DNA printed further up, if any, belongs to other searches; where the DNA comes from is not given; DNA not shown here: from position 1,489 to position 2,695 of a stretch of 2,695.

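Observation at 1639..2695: Largest gene in the window is missing from the ORF track: a 352-codon open frame running off the right edge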

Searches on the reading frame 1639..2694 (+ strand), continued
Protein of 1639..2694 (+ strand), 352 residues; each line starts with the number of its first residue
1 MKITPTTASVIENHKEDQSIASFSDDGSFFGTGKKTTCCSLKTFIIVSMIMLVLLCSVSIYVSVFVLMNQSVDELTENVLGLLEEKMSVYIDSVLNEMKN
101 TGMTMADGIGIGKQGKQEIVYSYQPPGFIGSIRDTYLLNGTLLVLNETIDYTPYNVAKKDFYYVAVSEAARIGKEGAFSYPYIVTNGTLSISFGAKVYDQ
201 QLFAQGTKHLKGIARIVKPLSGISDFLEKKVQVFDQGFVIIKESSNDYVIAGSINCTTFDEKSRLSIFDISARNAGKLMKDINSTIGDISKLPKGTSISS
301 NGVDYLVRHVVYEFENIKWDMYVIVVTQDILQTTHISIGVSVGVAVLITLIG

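Call 38: search_protein_families(library=pfam, alignment_id=A2, max_evalue=0.05)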
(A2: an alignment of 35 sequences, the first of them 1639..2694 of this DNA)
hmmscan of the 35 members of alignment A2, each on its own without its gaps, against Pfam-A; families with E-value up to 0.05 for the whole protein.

A. member 1, window:1639-2694:+ (352 aa): 0 families

B. families by the number of members that match (of 35 scanned): 23 families
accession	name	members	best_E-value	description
PF00211.25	Guanylate_cyc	14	2.4e-06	Adenylate and Guanylate cyclase catalytic domain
PF02743.24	dCache_1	11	4.9e-10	Cache domain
PF12796.13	Ank_2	1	3.8e-31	Ankyrin repeats (3 copies)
PF00023.36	Ank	1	1.1e-23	Ankyrin repeat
PF13606.12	Ank_3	1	1e-17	Ankyrin repeat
PF13637.12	Ank_4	1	7.4e-17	Ankyrin repeats (many copies)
PF13857.12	Ank_5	1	2e-13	Ankyrin repeats (many copies)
PF25390.1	WD40_RLD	1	4.3e-10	RCC1-like domain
PF13540.12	RCC1_2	1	3.8e-08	Regulator of chromosome condensation (RCC1) repeat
PF00415.24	RCC1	1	0.00063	Regulator of chromosome condensation (RCC1) repeat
PF22673.2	MCP-like_PDC_1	1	0.0015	Methyl-accepting chemotaxis protein-like, first PDC sensor domain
PF15884.10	QIL1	1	0.0091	MICOS complex subunit MIC13, QIL1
PF03917.23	GSH_synth_ATP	1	0.0097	Eukaryotic glutathione synthase, ATP binding domain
PF10752.14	DUF2533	1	0.014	Protein of unknown function (DUF2533)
PF16485.10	PLN_propep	1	0.016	Protealysin propeptide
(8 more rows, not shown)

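Call 46: predict_structure(alignment_id=A2)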
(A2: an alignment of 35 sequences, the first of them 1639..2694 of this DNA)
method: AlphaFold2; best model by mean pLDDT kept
length: 352 residues; sequences in the alignment: 35
mean_pLDDT: 85.0   pTM: 0.76
mean pLDDT of the five models: 85.0, 84.0, 83.4, 83.3, 82.9
residues with pLDDT >= 90: 193; 70-90: 106; 50-70: 19; < 50: 34
segments of 3 or more residues with pLDDT < 50: 9-36, 111-114
pLDDT, mean of each block of 10 residues (from residue 1): 51 42 41 51 90 88 87 90 94 96 83 61 87 87 88 73 92 96 87 94 93 93 93 94 95 93 93 97 94 94 96 97 95 87 83 81
secondary structure, 60 per line:
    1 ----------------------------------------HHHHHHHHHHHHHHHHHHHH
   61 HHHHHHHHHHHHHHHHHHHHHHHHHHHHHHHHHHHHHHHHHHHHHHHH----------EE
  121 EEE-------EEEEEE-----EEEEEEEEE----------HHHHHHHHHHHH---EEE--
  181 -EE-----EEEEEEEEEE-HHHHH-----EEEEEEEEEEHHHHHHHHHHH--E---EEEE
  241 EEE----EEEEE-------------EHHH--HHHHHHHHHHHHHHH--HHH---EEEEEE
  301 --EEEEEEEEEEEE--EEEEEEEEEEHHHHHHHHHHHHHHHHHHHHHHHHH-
elements in order: H41-108 E119-123 E131-136 E142-150 H161-172 E176-178 E189-198 H200-204 E210-219 H220-230 E237-243 E248-252 H272-286 E295-300 E303-314 E317-326 H327-351

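Call 48: fold_search(model_id=the predicted structure, library=pdb)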
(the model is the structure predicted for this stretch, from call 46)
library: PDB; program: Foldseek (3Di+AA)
matches with E <= 10: 1127; with E <= 0.001: 84
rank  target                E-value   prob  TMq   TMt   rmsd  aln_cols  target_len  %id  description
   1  3li9                  4.9e-08  1.00  0.41  0.52   8.5       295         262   13  Crystal Structure of the extracellular domain of the putative histidine kinase mmHK1S-Z2 (released 2010-05-05)
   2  9a69_B                9.2e-08  1.00  0.43  0.26   7.5       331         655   14  Integrative model of MCPB-MCPC by crosslinking MS and deep learning (released 2024-09-18)
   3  6ior_A                1.4e-07  1.00  0.46  0.63   6.0       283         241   14  The ligand binding domain of Mlp24 with asparagine (released 2019-03-20)
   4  3li8                  2.4e-07  1.00  0.32  0.41  13.6       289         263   14  Crystal Structure of the extracellular domain of the putative histidine kinase mmHK1S-Z2 (released 2010-05-05)
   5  6iot_B                3.0e-07  1.00  0.45  0.61   6.3       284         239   13  The ligand binding domain of Mlp24 with arginine (released 2019-03-20)
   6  9a65_B                4.1e-07  1.00  0.44  0.26   7.9       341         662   14  Integrative model of YVAQ-MCPB by crosslinking MS and deep learning (released 2024-09-18)
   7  6ior_C                4.5e-07  1.00  0.36  0.50   9.0       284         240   14  The ligand binding domain of Mlp24 with asparagine (released 2019-03-20)
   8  3lib_C                4.5e-07  1.00  0.34  0.42  13.3       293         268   15  Crystal Structure of the extracellular domain of the putative histidine kinase mmHK1S-Z3 (released 2010-05-05)
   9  6iop_A                5.1e-07  1.00  0.42  0.58   7.8       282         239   16  The ligand binding domain of Mlp24 (released 2019-03-20)
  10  6ios                  6.0e-07  1.00  0.46  0.65   7.3       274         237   16  The ligand binding domain of Mlp24 with proline (released 2019-03-06)
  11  6iou_A                6.8e-07  1.00  0.45  0.65   6.4       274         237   14  The ligand binding domain of Mlp24 with serine (released 2019-03-06)
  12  6ioq                  6.8e-07  1.00  0.46  0.65   6.0       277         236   14  The ligand binding domain of Mlp24 with glycine (released 2019-03-06)
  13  9hvj                  7.6e-07  1.00  0.34  0.40  16.3       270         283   15  Ligand binding domain of Roseburia intestinalis L1-82 uracil chemoreceptor (dCache) in complex with uracil and acetate (released 2025-03-12)
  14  3c8c_A                9.0e-07  1.00  0.46  0.64   5.8       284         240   14  Crystal structure of Mcp_N and cache domains of methyl-accepting chemotaxis protein from Vibrio cholerae (released 2008-02-19)
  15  7k5n                  9.0e-07  1.00  0.40  0.55   6.8       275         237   15  Ligand binding domain (tandem PAS/dCache) of Aeromonas caviae diguanylate cyclase with proline bound (released 2021-08-18)
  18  3lib_H                1.4e-06  1.00  0.33  0.42  13.3       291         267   15  Crystal Structure of the extracellular domain of the putative histidine kinase mmHK1S-Z3 (released 2010-05-05)
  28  3lib_A                2.7e-06  1.00  0.33  0.41  13.0       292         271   14  Crystal Structure of the extracellular domain of the putative histidine kinase mmHK1S-Z3 (released 2010-05-05)
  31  3lib_G                3.8e-06  1.00  0.33  0.41  13.0       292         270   14  Crystal Structure of the extracellular domain of the putative histidine kinase mmHK1S-Z3 (released 2010-05-05)
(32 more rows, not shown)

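Call 52: search_protein_families(library=pfam, proteins=[P0085, P0086, P0088, P0104, P0106, P0110, P0114, P0118, P0125, P0133], max_evalue=0.001)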
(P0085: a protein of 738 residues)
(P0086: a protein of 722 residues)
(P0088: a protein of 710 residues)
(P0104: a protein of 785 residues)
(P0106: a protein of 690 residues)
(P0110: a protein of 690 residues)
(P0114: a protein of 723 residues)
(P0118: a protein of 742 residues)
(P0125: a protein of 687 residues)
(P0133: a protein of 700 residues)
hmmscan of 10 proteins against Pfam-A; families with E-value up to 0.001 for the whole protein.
P0085 (738 aa): 4 families
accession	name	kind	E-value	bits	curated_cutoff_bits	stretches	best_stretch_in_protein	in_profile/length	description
PF02743.24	dCache_1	-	2.6e-20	73.4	45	1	173-357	62-237/240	Cache domain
PF00211.25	Guanylate_cyc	-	1.1e-13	51.6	21.9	1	475-645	8-172/183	Adenylate and Guanylate cyclase catalytic domain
PF00672.30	HAMP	-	3.5e-09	37.3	25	1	394-446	1-52/53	HAMP domain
PF22673.2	MCP-like_PDC_1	-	2.2e-08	34.9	27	1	183-263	33-112/113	Methyl-accepting chemotaxis protein-like, first PDC sensor domain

P0086 (722 aa): 5 families
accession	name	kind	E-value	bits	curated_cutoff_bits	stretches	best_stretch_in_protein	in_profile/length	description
PF00211.25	Guanylate_cyc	-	3.4e-22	79.3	21.9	1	462-637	7-176/183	Adenylate and Guanylate cyclase catalytic domain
PF02743.24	dCache_1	-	3.4e-19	69.8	45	1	183-347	88-239/240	Cache domain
PF22673.2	MCP-like_PDC_1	-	4.2e-10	40.5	27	1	187-248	51-110/113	Methyl-accepting chemotaxis protein-like, first PDC sensor domain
PF00672.30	HAMP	-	7.8e-06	26.6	25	1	383-435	2-53/53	HAMP domain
PF17201.10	Cache_3-Cache_2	-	9.2e-06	25.6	27.7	1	223-361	161-296/299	Cache 3/Cache 2 fusion domain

P0088 (710 aa): 4 families
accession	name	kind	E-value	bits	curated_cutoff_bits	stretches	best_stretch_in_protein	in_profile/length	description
PF00211.25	Guanylate_cyc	-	1.1e-23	84.2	21.9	1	451-624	8-175/183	Adenylate and Guanylate cyclase catalytic domain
PF22673.2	MCP-like_PDC_1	-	1.8e-07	32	27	1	164-231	45-112/113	Methyl-accepting chemotaxis protein-like, first PDC sensor domain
PF02743.24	dCache_1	-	6.1e-07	29.7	45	1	160-250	87-175/240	Cache domain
PF00672.30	HAMP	-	7.2e-05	23.5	25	1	370-422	1-52/53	HAMP domain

P0104 (785 aa): 1 family
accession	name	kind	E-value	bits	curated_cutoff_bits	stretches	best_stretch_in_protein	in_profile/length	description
PF00211.25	Guanylate_cyc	-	9.2e-27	94.2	21.9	1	521-695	6-174/183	Adenylate and Guanylate cyclase catalytic domain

P0106 (690 aa): 3 families
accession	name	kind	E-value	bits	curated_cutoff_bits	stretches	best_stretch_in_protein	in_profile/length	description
PF00211.25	Guanylate_cyc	-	8e-28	97.7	21.9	1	431-610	7-179/183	Adenylate and Guanylate cyclase catalytic domain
PF22673.2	MCP-like_PDC_1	-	1.6e-09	38.6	27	1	147-220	40-112/113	Methyl-accepting chemotaxis protein-like, first PDC sensor domain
PF02743.24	dCache_1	-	5.4e-09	36.4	45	1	150-315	81-238/240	Cache domain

P0110 (690 aa): 3 families
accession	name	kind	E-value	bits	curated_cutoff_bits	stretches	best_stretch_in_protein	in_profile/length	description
PF00211.25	Guanylate_cyc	-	1.3e-24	87.2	21.9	1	446-625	7-179/183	Adenylate and Guanylate cyclase catalytic domain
PF02743.24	dCache_1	-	2.7e-20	73.4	45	1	159-330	75-238/240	Cache domain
PF22673.2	MCP-like_PDC_1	-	1.6e-11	45.1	27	1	156-234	34-111/113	Methyl-accepting chemotaxis protein-like, first PDC sensor domain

P0114 (723 aa): 3 families
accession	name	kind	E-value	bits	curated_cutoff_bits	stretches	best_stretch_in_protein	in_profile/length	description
PF00211.25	Guanylate_cyc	-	1.5e-28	100.1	21.9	1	464-637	7-174/183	Adenylate and Guanylate cyclase catalytic domain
PF02743.24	dCache_1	-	5.6e-16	59.3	45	1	167-268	92-204/240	Cache domain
PF22673.2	MCP-like_PDC_1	-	7.5e-08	33.2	27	1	152-228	35-112/113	Methyl-accepting chemotaxis protein-like, first PDC sensor domain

P0118 (742 aa): 4 families
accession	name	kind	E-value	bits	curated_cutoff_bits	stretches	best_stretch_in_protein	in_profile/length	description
PF00211.25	Guanylate_cyc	-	8.9e-27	94.3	21.9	1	478-654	5-175/183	Adenylate and Guanylate cyclase catalytic domain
PF02743.24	dCache_1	-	1e-17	65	45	1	145-353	37-230/240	Cache domain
PF22673.2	MCP-like_PDC_1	-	2.5e-09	38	27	1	146-256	7-112/113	Methyl-accepting chemotaxis protein-like, first PDC sensor domain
PF17201.10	Cache_3-Cache_2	-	8.5e-06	25.7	27.7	1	237-378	168-295/299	Cache 3/Cache 2 fusion domain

P0125 (687 aa): 3 families
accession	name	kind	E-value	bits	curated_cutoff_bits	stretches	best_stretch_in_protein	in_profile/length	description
PF00211.25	Guanylate_cyc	-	1.7e-25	90.1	21.9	1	434-606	9-175/183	Adenylate and Guanylate cyclase catalytic domain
PF02743.24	dCache_1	-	2.5e-14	53.8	45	1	111-309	45-234/240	Cache domain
PF22673.2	MCP-like_PDC_1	-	3.6e-08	34.3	27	1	137-224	30-112/113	Methyl-accepting chemotaxis protein-like, first PDC sensor domain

P0133 (700 aa): 5 families
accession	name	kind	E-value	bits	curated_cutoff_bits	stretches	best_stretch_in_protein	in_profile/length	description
PF00211.25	Guanylate_cyc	-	1.4e-23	83.9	21.9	1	442-619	9-179/183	Adenylate and Guanylate cyclase catalytic domain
PF02743.24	dCache_1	-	3.1e-20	73.2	45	1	81-317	34-233/240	Cache domain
PF22673.2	MCP-like_PDC_1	-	2.1e-08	35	27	1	142-234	29-111/113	Methyl-accepting chemotaxis protein-like, first PDC sensor domain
PF07719.23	TPR_2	-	0.00029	21.2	27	1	639-669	4-34/34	Tetratricopeptide repeat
PF17201.10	Cache_3-Cache_2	-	0.00039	20.3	27.7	1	232-339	189-296/299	Cache 3/Cache 2 fusion domain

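Call 55: list_cluster_members(proteins=[P0085, P0086, P0088, P0106, P0110, P0114, P0052, P0066, P0062, P0054])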
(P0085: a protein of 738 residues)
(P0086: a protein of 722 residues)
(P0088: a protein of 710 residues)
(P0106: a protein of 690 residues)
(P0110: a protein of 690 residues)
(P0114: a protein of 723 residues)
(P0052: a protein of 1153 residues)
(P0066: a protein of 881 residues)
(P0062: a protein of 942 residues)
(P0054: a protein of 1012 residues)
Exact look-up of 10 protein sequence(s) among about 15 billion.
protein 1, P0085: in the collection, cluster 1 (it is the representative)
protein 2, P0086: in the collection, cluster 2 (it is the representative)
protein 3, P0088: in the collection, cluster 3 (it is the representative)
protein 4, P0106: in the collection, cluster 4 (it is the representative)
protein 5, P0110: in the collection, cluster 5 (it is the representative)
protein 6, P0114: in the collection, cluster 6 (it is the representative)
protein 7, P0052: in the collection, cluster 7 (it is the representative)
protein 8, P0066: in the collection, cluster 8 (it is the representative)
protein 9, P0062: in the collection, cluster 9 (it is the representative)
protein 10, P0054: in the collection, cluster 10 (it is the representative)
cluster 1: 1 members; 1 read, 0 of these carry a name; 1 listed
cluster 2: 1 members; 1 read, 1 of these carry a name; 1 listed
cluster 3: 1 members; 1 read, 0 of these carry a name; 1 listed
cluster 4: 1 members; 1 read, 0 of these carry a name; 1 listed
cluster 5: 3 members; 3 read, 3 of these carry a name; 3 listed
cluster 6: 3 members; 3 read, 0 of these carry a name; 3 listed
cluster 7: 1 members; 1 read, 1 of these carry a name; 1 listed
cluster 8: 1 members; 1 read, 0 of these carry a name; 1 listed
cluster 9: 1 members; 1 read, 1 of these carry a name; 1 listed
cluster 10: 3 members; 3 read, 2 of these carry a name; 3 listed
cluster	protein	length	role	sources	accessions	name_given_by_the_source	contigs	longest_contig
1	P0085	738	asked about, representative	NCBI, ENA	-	-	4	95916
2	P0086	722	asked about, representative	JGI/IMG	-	adenylate cyclase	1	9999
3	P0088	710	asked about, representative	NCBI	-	-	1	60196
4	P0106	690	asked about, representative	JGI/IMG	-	-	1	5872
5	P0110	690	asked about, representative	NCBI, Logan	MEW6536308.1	MAG: adenylate/guanylate cyclase domain-containing protein [Candidatus Auribacterota ...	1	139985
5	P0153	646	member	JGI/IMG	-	adenylate cyclase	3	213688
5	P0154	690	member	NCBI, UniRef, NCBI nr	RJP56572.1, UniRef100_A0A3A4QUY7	MAG: hypothetical protein C4541_11975 [Candidatus Auribacter fodinae] | Guanylate cyclase domain-containing protein n=1 Tax=Candidatus Auribacter fodinae ...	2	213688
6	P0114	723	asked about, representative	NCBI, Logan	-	-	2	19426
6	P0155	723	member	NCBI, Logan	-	-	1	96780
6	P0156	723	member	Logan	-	-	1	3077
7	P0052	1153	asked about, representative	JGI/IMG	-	ankyrin repeat protein/class 3 adenylate cyclase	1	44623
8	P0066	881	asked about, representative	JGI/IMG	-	-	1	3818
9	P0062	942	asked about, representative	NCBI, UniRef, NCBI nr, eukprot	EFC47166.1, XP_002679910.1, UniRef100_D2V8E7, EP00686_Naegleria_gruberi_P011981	predicted protein [Naegleria gruberi] | Predicted protein n=1 Tax=Naegleria gruberi TaxID=5762 RepID=D2V8E7_NAEGR | uncharacterized protein NAEGRDRAFT_65131 [Naegleria gruberi]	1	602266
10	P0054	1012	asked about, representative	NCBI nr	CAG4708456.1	unnamed protein product [Naegleria fowleri]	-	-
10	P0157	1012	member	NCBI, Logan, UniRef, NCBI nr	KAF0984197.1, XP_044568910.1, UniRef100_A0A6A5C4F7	hypothetical protein FDP41_007374 [Naegleria fowleri] | Guanylate cyclase domain-containing protein n=1 Tax=Naegleria fowleri TaxID=5763 ... | uncharacterized protein FDP41_007374 [Naegleria fowleri]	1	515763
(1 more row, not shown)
